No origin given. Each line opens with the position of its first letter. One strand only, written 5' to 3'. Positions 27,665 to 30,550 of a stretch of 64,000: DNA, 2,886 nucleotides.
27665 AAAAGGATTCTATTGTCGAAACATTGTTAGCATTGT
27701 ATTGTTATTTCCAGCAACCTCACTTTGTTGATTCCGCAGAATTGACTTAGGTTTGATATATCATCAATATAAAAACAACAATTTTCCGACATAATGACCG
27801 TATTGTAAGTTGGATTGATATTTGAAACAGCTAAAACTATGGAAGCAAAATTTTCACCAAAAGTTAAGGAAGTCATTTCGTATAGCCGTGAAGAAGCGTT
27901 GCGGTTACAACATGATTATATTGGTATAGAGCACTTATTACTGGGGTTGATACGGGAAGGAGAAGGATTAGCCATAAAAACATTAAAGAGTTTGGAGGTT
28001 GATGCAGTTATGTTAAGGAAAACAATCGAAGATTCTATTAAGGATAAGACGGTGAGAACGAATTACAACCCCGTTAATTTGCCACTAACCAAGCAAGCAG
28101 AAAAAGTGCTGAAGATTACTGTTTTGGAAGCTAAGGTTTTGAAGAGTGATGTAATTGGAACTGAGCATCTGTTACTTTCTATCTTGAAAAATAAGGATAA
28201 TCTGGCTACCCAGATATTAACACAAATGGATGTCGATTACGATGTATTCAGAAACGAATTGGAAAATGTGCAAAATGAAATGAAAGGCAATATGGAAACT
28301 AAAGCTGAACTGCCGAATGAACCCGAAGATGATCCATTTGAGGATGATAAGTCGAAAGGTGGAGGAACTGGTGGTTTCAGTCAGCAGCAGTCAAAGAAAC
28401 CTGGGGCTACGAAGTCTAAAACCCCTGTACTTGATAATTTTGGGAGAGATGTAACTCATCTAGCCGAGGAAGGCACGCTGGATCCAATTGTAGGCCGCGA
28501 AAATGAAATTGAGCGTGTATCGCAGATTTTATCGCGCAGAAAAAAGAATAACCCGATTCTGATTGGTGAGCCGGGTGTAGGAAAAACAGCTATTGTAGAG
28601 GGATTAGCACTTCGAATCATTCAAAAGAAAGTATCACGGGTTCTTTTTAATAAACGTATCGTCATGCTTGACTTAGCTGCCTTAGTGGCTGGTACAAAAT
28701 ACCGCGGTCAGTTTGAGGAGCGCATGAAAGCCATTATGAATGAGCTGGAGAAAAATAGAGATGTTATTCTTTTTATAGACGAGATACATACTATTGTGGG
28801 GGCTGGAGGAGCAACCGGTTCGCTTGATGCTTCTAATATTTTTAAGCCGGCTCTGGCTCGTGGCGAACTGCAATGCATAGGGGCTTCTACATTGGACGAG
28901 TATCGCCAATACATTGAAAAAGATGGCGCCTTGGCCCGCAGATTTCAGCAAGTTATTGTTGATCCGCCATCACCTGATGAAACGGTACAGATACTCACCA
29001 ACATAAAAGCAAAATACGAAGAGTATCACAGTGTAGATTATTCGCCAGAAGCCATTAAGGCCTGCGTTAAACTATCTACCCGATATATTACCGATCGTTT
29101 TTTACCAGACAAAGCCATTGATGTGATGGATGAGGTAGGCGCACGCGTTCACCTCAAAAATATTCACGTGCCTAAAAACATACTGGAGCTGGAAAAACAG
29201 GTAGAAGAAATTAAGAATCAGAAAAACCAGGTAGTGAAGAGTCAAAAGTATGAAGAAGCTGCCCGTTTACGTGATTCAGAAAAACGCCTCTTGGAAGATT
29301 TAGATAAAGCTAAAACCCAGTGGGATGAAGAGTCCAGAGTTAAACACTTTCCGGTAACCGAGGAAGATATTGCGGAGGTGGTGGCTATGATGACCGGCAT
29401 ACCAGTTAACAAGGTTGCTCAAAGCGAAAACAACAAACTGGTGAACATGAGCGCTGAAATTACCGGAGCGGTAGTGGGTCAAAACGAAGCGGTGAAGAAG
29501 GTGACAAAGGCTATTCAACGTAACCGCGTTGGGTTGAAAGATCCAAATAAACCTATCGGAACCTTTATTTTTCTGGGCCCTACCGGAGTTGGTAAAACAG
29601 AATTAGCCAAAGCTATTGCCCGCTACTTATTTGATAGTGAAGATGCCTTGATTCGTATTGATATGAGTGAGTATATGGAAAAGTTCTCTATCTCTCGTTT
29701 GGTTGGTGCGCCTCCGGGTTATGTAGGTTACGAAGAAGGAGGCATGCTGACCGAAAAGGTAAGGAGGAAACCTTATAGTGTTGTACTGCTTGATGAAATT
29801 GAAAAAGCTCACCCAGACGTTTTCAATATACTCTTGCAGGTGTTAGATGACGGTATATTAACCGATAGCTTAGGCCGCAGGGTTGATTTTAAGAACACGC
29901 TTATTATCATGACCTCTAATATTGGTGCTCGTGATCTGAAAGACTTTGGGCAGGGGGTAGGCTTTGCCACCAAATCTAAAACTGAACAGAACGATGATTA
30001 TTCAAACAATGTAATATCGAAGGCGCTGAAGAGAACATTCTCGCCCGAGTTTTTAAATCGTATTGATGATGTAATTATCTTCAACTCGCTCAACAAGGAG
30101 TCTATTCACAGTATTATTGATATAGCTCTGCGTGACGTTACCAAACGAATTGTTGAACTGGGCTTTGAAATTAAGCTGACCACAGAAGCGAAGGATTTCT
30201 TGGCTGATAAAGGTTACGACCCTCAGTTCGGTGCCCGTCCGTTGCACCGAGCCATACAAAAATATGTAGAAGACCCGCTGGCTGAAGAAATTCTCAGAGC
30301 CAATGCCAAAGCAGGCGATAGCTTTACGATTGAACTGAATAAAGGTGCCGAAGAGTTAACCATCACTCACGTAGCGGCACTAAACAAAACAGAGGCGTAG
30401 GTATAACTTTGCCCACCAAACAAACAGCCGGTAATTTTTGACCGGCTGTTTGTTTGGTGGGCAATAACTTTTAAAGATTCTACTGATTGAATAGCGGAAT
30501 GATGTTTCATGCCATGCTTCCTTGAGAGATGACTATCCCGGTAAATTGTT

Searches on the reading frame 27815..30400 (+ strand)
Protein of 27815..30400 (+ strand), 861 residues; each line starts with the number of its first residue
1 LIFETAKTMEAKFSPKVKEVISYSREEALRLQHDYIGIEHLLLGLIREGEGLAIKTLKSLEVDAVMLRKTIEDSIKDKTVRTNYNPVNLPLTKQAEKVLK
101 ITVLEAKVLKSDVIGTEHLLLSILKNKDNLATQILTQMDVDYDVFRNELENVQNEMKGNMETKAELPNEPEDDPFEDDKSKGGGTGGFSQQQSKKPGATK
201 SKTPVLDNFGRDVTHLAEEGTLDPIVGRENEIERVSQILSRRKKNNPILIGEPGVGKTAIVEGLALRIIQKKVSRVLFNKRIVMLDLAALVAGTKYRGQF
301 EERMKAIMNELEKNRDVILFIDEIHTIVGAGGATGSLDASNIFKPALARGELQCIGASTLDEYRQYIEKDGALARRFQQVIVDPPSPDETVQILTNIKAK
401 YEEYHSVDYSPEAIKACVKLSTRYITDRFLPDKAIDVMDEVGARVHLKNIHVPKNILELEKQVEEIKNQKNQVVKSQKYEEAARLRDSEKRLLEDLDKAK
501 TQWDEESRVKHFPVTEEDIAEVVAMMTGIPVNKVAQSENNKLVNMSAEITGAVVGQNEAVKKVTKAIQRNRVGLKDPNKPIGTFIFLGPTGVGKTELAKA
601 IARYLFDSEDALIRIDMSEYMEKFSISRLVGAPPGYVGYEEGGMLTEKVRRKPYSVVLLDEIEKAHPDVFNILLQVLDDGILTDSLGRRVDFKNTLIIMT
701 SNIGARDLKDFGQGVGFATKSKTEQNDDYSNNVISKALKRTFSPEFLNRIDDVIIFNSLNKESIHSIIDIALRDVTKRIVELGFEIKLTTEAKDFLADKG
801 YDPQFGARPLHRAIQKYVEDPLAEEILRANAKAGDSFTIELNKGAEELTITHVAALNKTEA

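Call 91: search_protein_families(library=pfam, proteins=[window:27815-30400:+], max_evalue=0.00001)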
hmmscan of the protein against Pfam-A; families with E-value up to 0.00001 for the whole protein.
window:27815-30400:+ (861 aa): 14 families
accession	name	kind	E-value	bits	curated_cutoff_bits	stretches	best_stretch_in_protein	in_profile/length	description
PF07724.20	AAA_2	-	9.6e-72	240.9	27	1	579-752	1-165/166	AAA domain (Cdc48 subfamily)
PF17871.7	AAA_lid_9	-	1.6e-34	118.4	22.8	1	387-487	2-102/104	AAA lid domain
PF10431.15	ClpB_D2-small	-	2.9e-26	91.7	21.9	1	759-838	1-80/81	C-terminal, D2-small domain, of ClpB protein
PF02861.25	Clp_N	-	1.2e-25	89.8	20.7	2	25-75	2-52/53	Clp amino terminal domain, pathogenicity island component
PF00004.35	AAA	-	2.7e-23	83.3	21.2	2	248-337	2-82/131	ATPase family associated with various cellular activities (AAA)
PF07728.20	AAA_5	-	6.5e-20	72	22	1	584-710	2-130/139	AAA domain (dynein-related subfamily)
PF13191.12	AAA_16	-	3.4e-11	44.4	32.6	1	225-272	2-52/167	AAA ATPase domain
PF00158.32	Sigma54_activat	-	3.4e-11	43.5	20.2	1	582-693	23-132/168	Sigma-54 interaction domain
PF13401.12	AAA_22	-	1e-10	42.5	27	0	243-327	4-96/130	AAA domain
PF20720.3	nSTAND3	-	2.8e-09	37.3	27.2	0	234-273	9-46/155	Novel STAND NTPase 3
PF13173.12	AAA_14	-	2.7e-07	31.1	27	0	585-680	6-88/129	AAA domain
PF01695.23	IstB_IS21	-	3.7e-07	30.3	24.1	0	242-309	90-153/238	IstB-like ATP binding protein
PF04851.21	ResIII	-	1.1e-06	29.1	22.5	0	556-609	8-51/164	Type III restriction enzyme, res subunit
PF02151.25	UVR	-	3.4e-06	27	21.5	0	460-492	1-33/36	UvrB/uvrC motif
